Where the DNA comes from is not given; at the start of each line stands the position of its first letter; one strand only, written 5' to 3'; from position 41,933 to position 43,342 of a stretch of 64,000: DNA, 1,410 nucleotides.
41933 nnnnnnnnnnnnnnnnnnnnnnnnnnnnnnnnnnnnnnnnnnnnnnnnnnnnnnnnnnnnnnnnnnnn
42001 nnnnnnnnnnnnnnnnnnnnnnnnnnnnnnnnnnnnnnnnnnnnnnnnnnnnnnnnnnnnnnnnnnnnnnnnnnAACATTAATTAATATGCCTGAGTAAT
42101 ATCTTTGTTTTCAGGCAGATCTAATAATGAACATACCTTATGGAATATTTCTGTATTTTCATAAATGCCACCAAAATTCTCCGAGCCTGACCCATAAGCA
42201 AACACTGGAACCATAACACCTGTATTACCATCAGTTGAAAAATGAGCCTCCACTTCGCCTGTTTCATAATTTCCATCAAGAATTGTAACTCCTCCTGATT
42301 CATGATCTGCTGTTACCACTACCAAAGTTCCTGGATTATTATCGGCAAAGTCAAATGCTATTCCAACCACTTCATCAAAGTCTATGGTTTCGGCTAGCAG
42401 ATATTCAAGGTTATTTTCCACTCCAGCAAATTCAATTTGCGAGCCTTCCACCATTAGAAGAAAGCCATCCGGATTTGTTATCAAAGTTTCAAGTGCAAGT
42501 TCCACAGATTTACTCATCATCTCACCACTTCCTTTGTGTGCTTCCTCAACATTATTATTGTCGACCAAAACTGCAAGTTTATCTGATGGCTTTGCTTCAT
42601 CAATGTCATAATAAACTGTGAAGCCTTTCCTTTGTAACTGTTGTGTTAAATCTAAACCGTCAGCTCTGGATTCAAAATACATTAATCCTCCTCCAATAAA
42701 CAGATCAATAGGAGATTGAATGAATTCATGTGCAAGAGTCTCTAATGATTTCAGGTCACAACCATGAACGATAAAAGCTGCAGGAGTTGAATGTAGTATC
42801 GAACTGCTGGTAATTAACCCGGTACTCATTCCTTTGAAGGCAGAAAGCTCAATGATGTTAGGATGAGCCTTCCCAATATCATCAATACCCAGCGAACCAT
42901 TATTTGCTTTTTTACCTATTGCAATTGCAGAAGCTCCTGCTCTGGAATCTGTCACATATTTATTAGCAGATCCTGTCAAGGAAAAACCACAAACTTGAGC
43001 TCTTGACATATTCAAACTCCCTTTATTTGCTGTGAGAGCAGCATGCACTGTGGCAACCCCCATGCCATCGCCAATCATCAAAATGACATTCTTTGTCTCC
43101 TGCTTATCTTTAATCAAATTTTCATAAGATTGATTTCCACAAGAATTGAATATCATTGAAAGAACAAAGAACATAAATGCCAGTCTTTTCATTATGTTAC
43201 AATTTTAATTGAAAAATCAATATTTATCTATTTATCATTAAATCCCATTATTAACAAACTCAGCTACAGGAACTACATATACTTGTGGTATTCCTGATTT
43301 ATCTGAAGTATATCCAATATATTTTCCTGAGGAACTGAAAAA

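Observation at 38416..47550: Six-gene operon coupling pectin-type glycan enzymes to three phosphatase-like or unknown lipoproteins: candidate novel utilisation system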

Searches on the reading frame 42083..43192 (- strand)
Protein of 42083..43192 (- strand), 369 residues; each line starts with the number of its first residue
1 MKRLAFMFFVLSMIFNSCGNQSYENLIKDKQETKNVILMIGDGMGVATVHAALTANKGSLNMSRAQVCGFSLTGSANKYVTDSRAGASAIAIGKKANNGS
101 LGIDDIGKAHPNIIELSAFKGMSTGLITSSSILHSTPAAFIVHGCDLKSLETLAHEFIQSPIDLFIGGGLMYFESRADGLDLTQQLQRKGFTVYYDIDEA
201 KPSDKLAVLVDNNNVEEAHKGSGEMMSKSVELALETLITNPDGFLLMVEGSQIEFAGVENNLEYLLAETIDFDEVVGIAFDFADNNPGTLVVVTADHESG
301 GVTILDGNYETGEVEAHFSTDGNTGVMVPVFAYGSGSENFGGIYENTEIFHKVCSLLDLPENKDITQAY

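Call 3: search_protein_families(library=pfam, proteins=[window:42083-43192:-], max_evalue=0.01)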
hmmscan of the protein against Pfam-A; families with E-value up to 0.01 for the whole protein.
window:42083-43192:- (369 aa): 1 family
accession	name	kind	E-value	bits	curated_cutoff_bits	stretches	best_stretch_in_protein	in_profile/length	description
PF00245.25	Alk_phosphatase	-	6.4e-53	180.6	24.4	2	34-308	2-325/423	Alkaline phosphatase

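Call 18: search_protein_families(library=ncbifam, proteins=[window:42083-43192:-], max_evalue=0.01)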
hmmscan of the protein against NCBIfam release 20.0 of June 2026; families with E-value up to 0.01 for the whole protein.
window:42083-43192:- (369 aa): 1 family
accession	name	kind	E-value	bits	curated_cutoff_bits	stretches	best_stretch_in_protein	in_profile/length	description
NF007810.0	PRK10518.1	equivalog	2.8e-35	122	540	2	30-146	68-194/482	alkaline phosphatase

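Call 55: search_solved_structures(query=window:42083-43192:-, max_evalue=0.00001, show_alignments=3)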
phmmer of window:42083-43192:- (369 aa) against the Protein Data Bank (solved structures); distinct sequences matched with E-value up to 0.00001: 57.
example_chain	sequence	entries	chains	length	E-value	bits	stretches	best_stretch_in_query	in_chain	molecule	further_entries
2iuc_B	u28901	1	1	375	1.1e-67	231.9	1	3-355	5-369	ALKALINE PHOSPHATASE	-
2iuc_A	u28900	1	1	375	3.3e-66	227.1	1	3-355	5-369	ALKALINE PHOSPHATASE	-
2w5x_A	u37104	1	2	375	9.7e-66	225.5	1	3-355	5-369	ALKALINE PHOSPHATASE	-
2w5v_A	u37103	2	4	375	1.4e-65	225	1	3-355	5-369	ALKALINE PHOSPHATASE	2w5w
3a52_A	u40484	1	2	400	8.2e-41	143.6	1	36-310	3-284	Cold-active alkaline phosphatase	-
3wbh_A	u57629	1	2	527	1.4e-30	109.9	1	31-304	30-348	Alkaline phosphatase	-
1y7a_A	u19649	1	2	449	2.1e-30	109.4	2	27-148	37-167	Alkaline phosphatase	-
1khj_A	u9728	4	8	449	2.6e-30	109.1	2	23-147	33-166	Alkaline phosphatase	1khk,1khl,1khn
7qow_A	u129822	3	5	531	5.1e-30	108.1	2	171-303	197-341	Alkaline phosphatase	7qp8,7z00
1ani_A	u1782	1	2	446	6.2e-30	107.8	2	27-148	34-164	ALKALINE PHOSPHATASE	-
3e2d_A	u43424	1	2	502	7.4e-30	107.5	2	171-302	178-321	Alkaline phosphatase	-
6t26_A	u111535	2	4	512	7.8e-30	107.5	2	171-303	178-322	Alkaline phosphatase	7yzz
2anh_A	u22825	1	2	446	9.7e-30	107.2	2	27-148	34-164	ALKALINE PHOSPHATASE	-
6qsq_A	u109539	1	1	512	1e-29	107.1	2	171-302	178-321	Alkaline phosphatase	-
1kh4_A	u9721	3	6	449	4.3e-29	105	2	23-147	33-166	ALKALINE PHOSPHATASE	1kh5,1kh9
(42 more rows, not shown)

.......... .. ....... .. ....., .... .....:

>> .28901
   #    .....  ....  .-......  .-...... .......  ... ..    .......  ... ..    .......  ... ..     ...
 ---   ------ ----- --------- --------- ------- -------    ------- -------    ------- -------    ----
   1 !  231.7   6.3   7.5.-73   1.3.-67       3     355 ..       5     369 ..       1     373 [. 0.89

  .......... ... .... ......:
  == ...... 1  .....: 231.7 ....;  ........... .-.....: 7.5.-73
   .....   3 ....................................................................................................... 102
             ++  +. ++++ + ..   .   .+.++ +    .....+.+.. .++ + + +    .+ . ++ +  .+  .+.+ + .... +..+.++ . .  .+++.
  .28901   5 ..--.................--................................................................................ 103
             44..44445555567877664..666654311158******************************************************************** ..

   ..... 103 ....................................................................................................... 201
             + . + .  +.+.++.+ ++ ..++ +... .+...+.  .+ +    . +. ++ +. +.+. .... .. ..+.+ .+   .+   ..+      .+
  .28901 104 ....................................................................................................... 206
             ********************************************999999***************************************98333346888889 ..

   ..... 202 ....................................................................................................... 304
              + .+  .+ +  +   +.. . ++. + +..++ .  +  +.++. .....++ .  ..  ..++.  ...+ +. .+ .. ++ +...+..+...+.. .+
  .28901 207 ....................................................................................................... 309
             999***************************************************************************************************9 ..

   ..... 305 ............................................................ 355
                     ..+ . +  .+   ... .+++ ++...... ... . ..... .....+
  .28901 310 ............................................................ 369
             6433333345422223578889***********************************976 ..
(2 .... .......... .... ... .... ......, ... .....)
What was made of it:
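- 42083..43192 (-): AP-family lipoprotein of the TAB5-like compact type with a degenerate catalytic site. It is probably a pseudo-enzyme or binding protein. Its best PDB match is 2iuc at 232 bits (call 55).
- On Alkaline phosphatase (PF00245): Pfam scores 181 bits (call 3) and 2iuc scores 232 bits (call 55).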

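Call 56: find_homologous_proteins(query=window:42083-43192:-, max_evalue=1e-20)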
Query window:42083-43192:- (369 aa): 6594 proteins with E <= 1e-20 among 8000 candidates; the best 120 are listed.
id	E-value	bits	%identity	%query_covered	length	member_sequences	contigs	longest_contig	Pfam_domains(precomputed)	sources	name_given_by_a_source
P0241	1.1e-239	812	100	100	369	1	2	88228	PF00245.26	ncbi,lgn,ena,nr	ncbi:MAG: alkaline phosphatase [Bacteroidales bacterium]|nr:alkaline phosphatase [Bacteroidales bact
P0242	3.9e-197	673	81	100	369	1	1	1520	PF00245.26,PF01676.24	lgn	-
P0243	3.0e-184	630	76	100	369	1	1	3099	PF00245.26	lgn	-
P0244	1.9e-105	371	47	93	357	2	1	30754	PF00245.26,PF01676.24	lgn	-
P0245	9.4e-105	369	49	97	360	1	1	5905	PF00245.26,PF01676.24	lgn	-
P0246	8.0e-104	366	48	96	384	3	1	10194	PF00245.26,PF01676.24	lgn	-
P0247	6.3e-103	363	49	96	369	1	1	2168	PF00245.26,PF01676.24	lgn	-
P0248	3.6e-102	360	48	97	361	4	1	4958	PF00245.26,PF01676.24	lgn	-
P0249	9.8e-102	359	48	96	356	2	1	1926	PF00245.26,PF01676.24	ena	-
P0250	1.1e-101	359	47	95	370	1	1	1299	PF00245.26,PF01676.24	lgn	-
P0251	1.2e-101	358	49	95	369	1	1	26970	PF00245.26,PF01676.24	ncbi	-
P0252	2.3e-101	358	49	97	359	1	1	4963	PF00245.26,PF01676.24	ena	-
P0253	4.9e-101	357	48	97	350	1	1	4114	PF00245.26,PF01676.24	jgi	jgi:alkaline phosphatase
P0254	2.9e-100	354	48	97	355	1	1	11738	PF00245.26,PF01676.24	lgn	-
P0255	3.7e-100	354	47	97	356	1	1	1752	PF00245.26,PF01676.24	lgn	-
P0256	4.8e-100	353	48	98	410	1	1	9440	PF00245.26,PF01676.24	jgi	jgi:alkaline phosphatase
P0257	6.9e-100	353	48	97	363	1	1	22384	PF00245.26,PF01676.24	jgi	jgi:alkaline phosphatase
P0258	2.1e-99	351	46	97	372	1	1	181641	PF00245.26,PF01676.24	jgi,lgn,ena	-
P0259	2.3e-99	351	46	95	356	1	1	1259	PF00245.26,PF01676.24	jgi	jgi:alkaline phosphatase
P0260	4.8e-99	350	48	94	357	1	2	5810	PF00245.26,PF01676.24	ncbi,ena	ncbi:hypothetical protein ES705_21769 [subsurface metagenome]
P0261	6.3e-99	350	48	98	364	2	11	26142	PF00245.26,PF01676.24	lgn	-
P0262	8.7e-99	349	47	97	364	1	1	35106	PF00245.26,PF01676.24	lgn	-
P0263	1.4e-98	348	47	98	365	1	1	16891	PF00245.26,PF01676.24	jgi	jgi:alkaline phosphatase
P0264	1.5e-98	348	50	89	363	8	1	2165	PF00245.26,PF01676.24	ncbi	-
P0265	2.3e-98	348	44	98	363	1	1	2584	PF00245.26,PF01676.24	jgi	jgi:alkaline phosphatase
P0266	1.5e-97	345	45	98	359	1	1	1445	PF00245.26,PF01676.24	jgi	jgi:alkaline phosphatase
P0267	1.5e-97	345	49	97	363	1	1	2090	PF00245.26,PF01676.24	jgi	jgi:alkaline phosphatase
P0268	1.7e-97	345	49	89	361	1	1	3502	PF00245.26,PF01676.24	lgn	-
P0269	1.9e-97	345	48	90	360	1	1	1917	PF00245.26,PF01676.24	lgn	-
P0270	2.3e-97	344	47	96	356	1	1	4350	PF00245.26,PF01676.24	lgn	-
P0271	2.7e-97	344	47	96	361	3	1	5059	PF00245.26,PF01676.24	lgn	-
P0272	2.7e-97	344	52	89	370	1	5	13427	PF00245.26,PF01676.24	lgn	-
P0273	3.0e-97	344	48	89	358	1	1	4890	PF00245.26,PF01676.24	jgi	jgi:alkaline phosphatase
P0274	3.5e-97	344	50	89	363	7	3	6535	PF00245.26,PF01676.24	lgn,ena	-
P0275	3.6e-97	344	46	95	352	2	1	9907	PF00245.26,PF01676.24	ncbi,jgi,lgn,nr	ncbi:MAG: alkaline phosphatase [Bacteroidales bacterium]|jgi:alkaline phosphatase|nr:alkaline phosph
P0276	4.6e-97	343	50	89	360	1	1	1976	PF00245.26,PF01676.24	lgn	-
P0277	4.7e-97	343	47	97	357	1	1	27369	PF00245.26,PF01676.24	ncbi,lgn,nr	ncbi:MAG: alkaline phosphatase [Bacteroidales bacterium]|nr:alkaline phosphatase [Bacteroidales bact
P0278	5.8e-97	343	47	96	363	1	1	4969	PF00245.26,PF01676.24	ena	-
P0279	6.0e-97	343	48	96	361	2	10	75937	PF00245.26,PF01676.24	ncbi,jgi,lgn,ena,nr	ncbi:MAG TPA: alkaline phosphatase [Bacteroidales bacterium]|jgi:alkaline phosphatase|nr:alkaline ph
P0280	1.0e-96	342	47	97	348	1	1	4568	PF00245.26,PF01676.24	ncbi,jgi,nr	ncbi:MAG: alkaline phosphatase [Bacteroidales bacterium]|jgi:alkaline phosphatase|nr:alkaline phosph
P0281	1.1e-96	342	46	96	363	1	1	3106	PF00245.26,PF01676.24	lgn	-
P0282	1.3e-96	342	49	89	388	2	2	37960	PF00245.26,PF01676.24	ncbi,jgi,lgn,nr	ncbi:MAG: alkaline phosphatase [Carboxylicivirga sp.]|jgi:alkaline phosphatase|nr:alkaline phosphata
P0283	1.6e-96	342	49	90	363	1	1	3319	PF00245.26,PF01676.24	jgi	jgi:alkaline phosphatase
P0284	1.9e-96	341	47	95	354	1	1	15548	PF00245.26,PF01676.24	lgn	-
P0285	2.3e-96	341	48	96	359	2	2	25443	PF00245.26,PF01676.24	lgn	-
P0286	2.3e-96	341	48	96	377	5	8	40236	PF00245.26,PF01676.24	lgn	-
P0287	2.6e-96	341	48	89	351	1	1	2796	PF00245.26,PF01676.24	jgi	jgi:alkaline phosphatase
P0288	3.1e-96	341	46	97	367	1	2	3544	PF00245.26,PF01676.24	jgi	jgi:alkaline phosphatase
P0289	3.2e-96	341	47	96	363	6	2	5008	PF00245.26,PF01676.24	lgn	-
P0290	5.5e-96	340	45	97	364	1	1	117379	PF00245.26,PF01676.24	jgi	jgi:alkaline phosphatase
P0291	5.6e-96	340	46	97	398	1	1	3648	PF00245.26,PF01676.24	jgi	jgi:alkaline phosphatase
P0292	5.7e-96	340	47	96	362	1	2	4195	PF00245.26,PF01676.24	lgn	-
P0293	5.8e-96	340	47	96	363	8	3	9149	PF00245.26,PF01676.24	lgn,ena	-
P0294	6.0e-96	340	45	96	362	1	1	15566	PF00245.26,PF01676.24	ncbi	-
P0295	8.8e-96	339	48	88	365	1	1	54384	PF00245.26,PF01676.24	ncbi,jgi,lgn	-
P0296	1.0e-95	339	47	92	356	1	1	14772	PF00245.26,PF01676.24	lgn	-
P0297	1.1e-95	339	47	96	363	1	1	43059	PF00245.26,PF01676.24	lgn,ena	-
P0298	1.5e-95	338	47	92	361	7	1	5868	PF00245.26,PF01676.24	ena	-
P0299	1.6e-95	338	46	96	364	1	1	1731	PF00245.26,PF01676.24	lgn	-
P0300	1.6e-95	338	47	97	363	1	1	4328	PF00245.26,PF01676.24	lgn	-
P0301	2.3e-95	338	49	95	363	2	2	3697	PF00245.26,PF01676.24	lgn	-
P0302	3.2e-95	337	47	96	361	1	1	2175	PF00245.26,PF01676.24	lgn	-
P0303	3.8e-95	337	46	95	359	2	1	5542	PF00245.26,PF01676.24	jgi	jgi:alkaline phosphatase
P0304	3.8e-95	337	46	97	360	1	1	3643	PF00245.26,PF01676.24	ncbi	-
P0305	4.2e-95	337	45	96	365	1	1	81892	PF00245.26,PF01676.24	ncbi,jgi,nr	ncbi:MAG: alkaline phosphatase [Tannerellaceae bacterium]|jgi:alkaline phosphatase|nr:alkaline phosp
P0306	4.7e-95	337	48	97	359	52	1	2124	PF00245.26,PF01676.24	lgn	-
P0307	5.6e-95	337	48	91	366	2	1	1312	PF00245.26,PF01676.24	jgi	jgi:alkaline phosphatase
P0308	7.0e-95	336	46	96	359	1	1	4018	PF00245.26,PF01676.24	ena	-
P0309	7.0e-95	336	48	96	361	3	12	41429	PF00245.26,PF01676.24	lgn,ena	-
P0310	7.4e-95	336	49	89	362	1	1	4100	PF00245.26,PF01676.24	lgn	-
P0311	7.4e-95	336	47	95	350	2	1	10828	PF00245.26,PF01676.24,PF00884.29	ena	-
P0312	8.3e-95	336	47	88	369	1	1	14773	PF00245.26,PF01676.24,PF00884.29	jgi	jgi:alkaline phosphatase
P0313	9.7e-95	336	48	97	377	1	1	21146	PF00245.26,PF01676.24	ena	-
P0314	1.2e-94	336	48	92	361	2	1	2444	PF00245.26,PF01676.24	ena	-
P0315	1.6e-94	335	48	90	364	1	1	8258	PF00245.26,PF01676.24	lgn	-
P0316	2.3e-94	335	48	90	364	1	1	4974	PF00245.26,PF01676.24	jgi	jgi:alkaline phosphatase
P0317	2.3e-94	335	46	92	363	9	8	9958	PF00245.26,PF01676.24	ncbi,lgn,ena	-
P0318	2.6e-94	334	47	97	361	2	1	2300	PF00245.26,PF01676.24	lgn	-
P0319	3.0e-94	334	46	96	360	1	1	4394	PF00245.26,PF01676.24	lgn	-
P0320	3.1e-94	334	47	96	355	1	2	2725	PF00245.26,PF01676.24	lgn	-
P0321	3.2e-94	334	49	88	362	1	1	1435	PF00245.26,PF01676.24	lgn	-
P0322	3.2e-94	334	47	92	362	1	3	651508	PF00245.26,PF01676.24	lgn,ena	-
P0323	3.4e-94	334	44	97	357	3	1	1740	PF00245.26,PF01676.24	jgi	jgi:alkaline phosphatase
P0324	3.8e-94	334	47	96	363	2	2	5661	PF00245.26,PF01676.24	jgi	jgi:alkaline phosphatase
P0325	4.2e-94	334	47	96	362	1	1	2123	PF00245.26,PF01676.24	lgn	-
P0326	4.6e-94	334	47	89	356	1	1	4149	PF00245.26,PF01676.24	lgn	-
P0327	5.7e-94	333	45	98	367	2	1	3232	PF00245.26,PF01676.24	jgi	jgi:alkaline phosphatase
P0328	5.8e-94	333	46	97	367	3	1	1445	PF00245.26,PF01676.24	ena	-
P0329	5.9e-94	333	45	96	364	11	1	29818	PF00245.26,PF01676.24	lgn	-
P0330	6.5e-94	333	47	96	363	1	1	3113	PF00245.26,PF01676.24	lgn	-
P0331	6.6e-94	333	47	91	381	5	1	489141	PF00245.26,PF01676.24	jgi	jgi:alkaline phosphatase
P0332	6.7e-94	333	50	87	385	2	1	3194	PF00245.26,PF01676.24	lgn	-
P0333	6.8e-94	333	48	88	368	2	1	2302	PF00245.26,PF01676.24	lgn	-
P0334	6.8e-94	333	46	98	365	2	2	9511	PF00245.26,PF01676.24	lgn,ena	-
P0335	7.4e-94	333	46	96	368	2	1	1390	PF00245.26,PF01676.24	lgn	-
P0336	9.7e-94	333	43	98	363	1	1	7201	PF00245.26,PF01676.24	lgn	-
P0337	1.2e-93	332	46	95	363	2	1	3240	PF00245.26,PF01676.24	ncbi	-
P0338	1.3e-93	332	50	87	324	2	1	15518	PF00245.26,PF01676.24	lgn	-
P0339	1.4e-93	332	48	95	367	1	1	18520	PF00245.26,PF01676.24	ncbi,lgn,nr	ncbi:MAG: alkaline phosphatase [Bacteroidales bacterium]|nr:alkaline phosphatase [Bacteroidales bact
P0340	1.5e-93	332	45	96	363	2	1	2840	PF00245.26,PF01676.24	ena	-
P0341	1.7e-93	332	45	97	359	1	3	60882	PF00245.26,PF01676.24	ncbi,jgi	-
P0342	1.7e-93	332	46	96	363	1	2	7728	PF00245.26,PF01676.24,PF00884.29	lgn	-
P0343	2.1e-93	331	56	73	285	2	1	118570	PF00245.26,PF01676.24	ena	-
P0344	2.3e-93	331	46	96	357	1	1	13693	PF00245.26,PF01676.24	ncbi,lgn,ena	-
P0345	2.5e-93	331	46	95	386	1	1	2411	PF00245.26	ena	-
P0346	2.6e-93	331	47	91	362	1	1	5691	PF00245.26,PF01676.24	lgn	-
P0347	2.6e-93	331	44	97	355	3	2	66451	PF00245.26,PF01676.24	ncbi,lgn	-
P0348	2.8e-93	331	46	96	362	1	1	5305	PF00245.26,PF01676.24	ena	-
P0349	3.1e-93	331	45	97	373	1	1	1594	PF00245.26,PF01676.24,PF00884.29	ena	-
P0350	3.3e-93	331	46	96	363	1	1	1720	PF00245.26,PF01676.24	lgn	-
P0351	3.4e-93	331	46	96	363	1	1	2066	PF00245.26,PF01676.24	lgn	-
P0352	3.4e-93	331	47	97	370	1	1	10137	PF00245.26,PF01676.24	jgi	jgi:alkaline phosphatase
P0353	3.5e-93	331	49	88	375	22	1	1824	PF00245.26,PF01676.24,PF00884.29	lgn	-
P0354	3.7e-93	331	46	96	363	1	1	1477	PF00245.26,PF01676.24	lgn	-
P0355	4.2e-93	330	47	95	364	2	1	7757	PF00245.26,PF01676.24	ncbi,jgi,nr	ncbi:MAG: alkaline phosphatase [Tannerellaceae bacterium]|jgi:alkaline phosphatase|nr:alkaline phosp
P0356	5.3e-93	330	46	97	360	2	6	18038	PF00245.26,PF01676.24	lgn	-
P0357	6.1e-93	330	48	90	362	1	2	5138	PF00245.26,PF01676.24,PF00884.29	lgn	-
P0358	6.2e-93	330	46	96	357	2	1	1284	PF00245.26,PF01676.24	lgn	-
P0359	6.5e-93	330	47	96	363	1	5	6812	PF00245.26,PF01676.24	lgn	-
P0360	7.4e-93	330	47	89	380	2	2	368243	PF00245.26,PF01676.24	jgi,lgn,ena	-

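Call 61: find_encoding_contigs(protein=P0243, flank=5000, max_places=1)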
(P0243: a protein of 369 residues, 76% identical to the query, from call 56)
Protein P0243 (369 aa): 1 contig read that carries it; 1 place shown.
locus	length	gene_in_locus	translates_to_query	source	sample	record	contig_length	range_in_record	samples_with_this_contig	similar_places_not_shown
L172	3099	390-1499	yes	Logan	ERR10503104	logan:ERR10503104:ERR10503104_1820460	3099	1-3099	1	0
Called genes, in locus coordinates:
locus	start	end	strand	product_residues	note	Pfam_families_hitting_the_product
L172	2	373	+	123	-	?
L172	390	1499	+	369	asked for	PF00245:Alk_phosphatase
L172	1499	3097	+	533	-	?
